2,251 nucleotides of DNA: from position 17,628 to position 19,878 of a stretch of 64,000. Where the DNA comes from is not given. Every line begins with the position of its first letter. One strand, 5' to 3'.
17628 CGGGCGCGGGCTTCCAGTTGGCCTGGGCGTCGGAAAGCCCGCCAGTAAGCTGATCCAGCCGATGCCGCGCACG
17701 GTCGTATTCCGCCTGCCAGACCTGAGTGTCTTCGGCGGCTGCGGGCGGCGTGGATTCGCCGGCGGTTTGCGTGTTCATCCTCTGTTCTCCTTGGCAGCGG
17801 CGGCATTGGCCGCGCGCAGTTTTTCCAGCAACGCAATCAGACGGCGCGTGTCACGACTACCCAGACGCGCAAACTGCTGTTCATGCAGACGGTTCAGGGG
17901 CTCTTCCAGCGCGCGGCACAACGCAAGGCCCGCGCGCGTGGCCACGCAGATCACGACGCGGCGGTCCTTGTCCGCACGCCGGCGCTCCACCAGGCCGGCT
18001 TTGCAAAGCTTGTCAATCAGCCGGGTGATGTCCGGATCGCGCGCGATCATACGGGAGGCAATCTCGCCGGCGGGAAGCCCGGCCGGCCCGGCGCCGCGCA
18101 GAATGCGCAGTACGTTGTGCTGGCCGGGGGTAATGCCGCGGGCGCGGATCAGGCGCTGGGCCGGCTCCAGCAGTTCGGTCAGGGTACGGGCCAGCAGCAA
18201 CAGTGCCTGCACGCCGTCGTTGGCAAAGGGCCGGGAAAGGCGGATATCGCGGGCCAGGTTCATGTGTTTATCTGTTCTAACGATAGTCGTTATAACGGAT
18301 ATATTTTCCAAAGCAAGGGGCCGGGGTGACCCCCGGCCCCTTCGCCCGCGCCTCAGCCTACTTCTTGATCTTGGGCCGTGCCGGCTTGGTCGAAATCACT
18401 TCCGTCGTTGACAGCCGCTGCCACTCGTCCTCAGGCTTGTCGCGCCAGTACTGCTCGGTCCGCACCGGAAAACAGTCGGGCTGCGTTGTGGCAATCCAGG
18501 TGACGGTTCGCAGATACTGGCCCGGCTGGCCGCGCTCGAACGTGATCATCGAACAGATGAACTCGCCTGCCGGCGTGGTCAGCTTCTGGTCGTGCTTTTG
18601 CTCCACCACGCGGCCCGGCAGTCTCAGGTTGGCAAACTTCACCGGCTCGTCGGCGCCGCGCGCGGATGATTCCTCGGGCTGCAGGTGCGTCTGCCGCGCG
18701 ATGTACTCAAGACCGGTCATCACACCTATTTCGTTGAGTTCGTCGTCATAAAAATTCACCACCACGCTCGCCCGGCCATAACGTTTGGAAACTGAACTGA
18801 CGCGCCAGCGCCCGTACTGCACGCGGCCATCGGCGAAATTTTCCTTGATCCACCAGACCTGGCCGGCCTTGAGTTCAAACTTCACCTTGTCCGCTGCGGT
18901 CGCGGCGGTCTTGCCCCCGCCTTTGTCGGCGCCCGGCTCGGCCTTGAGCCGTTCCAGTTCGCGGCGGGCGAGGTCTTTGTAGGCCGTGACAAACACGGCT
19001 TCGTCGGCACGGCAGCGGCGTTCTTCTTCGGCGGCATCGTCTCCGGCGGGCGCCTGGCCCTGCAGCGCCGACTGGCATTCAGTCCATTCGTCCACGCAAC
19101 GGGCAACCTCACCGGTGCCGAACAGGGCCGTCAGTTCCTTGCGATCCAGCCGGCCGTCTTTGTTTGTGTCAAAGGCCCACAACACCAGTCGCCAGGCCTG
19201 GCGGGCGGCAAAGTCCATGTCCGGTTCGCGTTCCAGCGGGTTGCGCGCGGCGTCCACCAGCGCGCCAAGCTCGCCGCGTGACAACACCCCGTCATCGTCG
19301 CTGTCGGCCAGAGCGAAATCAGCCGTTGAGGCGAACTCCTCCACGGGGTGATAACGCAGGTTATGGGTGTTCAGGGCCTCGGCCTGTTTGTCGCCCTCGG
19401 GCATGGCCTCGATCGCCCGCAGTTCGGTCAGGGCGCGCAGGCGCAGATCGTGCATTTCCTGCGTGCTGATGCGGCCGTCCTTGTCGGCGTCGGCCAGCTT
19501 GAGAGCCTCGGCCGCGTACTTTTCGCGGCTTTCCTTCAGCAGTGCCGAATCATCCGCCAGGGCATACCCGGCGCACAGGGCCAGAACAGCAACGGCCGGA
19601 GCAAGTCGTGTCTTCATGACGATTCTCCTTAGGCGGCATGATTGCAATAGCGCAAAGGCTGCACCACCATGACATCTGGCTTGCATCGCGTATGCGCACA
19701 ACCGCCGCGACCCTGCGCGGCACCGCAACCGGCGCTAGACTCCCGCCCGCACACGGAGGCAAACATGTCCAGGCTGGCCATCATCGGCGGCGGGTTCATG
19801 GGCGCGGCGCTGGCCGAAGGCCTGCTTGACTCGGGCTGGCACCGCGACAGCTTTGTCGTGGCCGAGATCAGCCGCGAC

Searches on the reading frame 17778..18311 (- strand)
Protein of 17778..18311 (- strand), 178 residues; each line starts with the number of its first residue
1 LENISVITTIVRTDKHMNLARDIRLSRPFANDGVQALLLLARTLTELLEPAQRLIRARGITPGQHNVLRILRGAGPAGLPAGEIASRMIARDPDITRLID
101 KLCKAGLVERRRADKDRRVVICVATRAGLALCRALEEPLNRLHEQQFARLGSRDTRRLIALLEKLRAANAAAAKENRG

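Call 4: search_protein_families(library=pfam, proteins=[window:17778-18311:-], max_evalue=0.01)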
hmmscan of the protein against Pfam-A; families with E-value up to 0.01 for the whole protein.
window:17778-18311:- (178 aa): 5 families
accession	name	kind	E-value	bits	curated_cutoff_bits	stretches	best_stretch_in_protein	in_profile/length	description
PF01047.28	MarR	-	8.9e-12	45.2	24.6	1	60-120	1-59/59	MarR family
PF12802.13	MarR_2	-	1.9e-10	41.1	27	1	59-118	2-60/61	MarR family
PF21863.2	HTH_67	-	3.8e-06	27.2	27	1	56-172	164-264/268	Helix-turn-helix family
PF22381.2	Staph_reg_Sar_Rot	-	0.00016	22.1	27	1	83-125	30-75/85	Transcriptional regulator SarA/Rot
PF13463.12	HTH_27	-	0.0004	21.1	22.2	1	83-128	23-68/68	Winged helix DNA-binding domain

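Call 5: search_protein_families(library=ncbifam, proteins=[window:17778-18311:-], max_evalue=0.01)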
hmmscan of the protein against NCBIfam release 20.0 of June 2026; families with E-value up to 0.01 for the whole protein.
window:17778-18311:- (178 aa): 13 families
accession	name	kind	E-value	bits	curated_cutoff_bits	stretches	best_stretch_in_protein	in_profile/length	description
TIGR02337.1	HpaR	equivalog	1.8e-12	47.2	121.2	1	51-165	17-129/130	homoprotocatechuate degradation operon regulator HpaR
NF045593.1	bilirub_TF_BilQ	equivalog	1.9e-08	34.1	125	1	83-167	49-133/135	bilirubin utilization transcriptional regulator BilQ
NF052438.1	TransRegRv0880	equivalog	3.8e-08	33.3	220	1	61-159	33-129/143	Rv0880 family HTH-type transcriptional regulator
NF008122.0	PRK10870.1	equivalog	2e-07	30.9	157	1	42-165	35-158/176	transcriptional repressor MprA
NF008565.1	PRK11512.1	equivalog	1.5e-05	25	240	1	60-164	38-141/144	multiple antibiotic resistance transcriptional regulator MarR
NF002926.0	PRK03573.1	equivalog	4.2e-05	23.5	120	1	89-167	57-135/144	transcriptional regulator SlyA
NF050133.1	TransRegFabT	equivalog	6.9e-05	23.1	200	1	84-164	49-129/138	fatty acid biosynthesis transcriptional regulator FabT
NF047719.1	SCO6745_fam_HTH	subfamily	0.00021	20.9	120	1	56-168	163-262/263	SCO6745 family protein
NF047395.1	TransRegLtdR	equivalog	0.00031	20.5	250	1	75-154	62-143/166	transcriptional regulator LdtR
NF041230.1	BagL_FevM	exception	0.00097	19.2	230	1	61-165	39-141/145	MarR family transcriptional regulator BagL/FevM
NF052638.1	TransRegOhrRVib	equivalog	0.0018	18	200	1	87-133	60-106/141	transcriptional regulator OhrR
NF053777.1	Saro0803TransReg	equivalog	0.0039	16.9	200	1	82-165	55-138/140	Saro_0803 family transcriptional regulator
NF053606.1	Sta1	subfamily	0.009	16.1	80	0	65-117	23-73/100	Sta1 family transcriptional regulator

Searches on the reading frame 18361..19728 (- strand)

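Call 60: search_protein_families(library=pfam, proteins=[window:18361-19728:-], max_evalue=0.0001)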
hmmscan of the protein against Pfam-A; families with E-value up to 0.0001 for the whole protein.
window:18361-19728:- (456 aa): 5 families
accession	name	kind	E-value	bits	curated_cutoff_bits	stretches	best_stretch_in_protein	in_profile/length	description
PF13202.12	EF-hand_5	-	4.4e-13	48.5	25.9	0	185-202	7-24/25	EF hand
PF00036.39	EF-hand_1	-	2.6e-12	45.8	25.4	0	74-94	4-24/29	EF hand domain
PF13405.12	EF-hand_6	-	3.3e-11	42.3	25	0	186-203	9-26/30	EF-hand domain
PF13499.12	EF-hand_7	-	5e-11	43.2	30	1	138-203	8-66/67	EF-hand domain pair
PF13833.12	EF-hand_8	-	5.5e-05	23.3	28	0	181-199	29-47/54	EF-hand domain pair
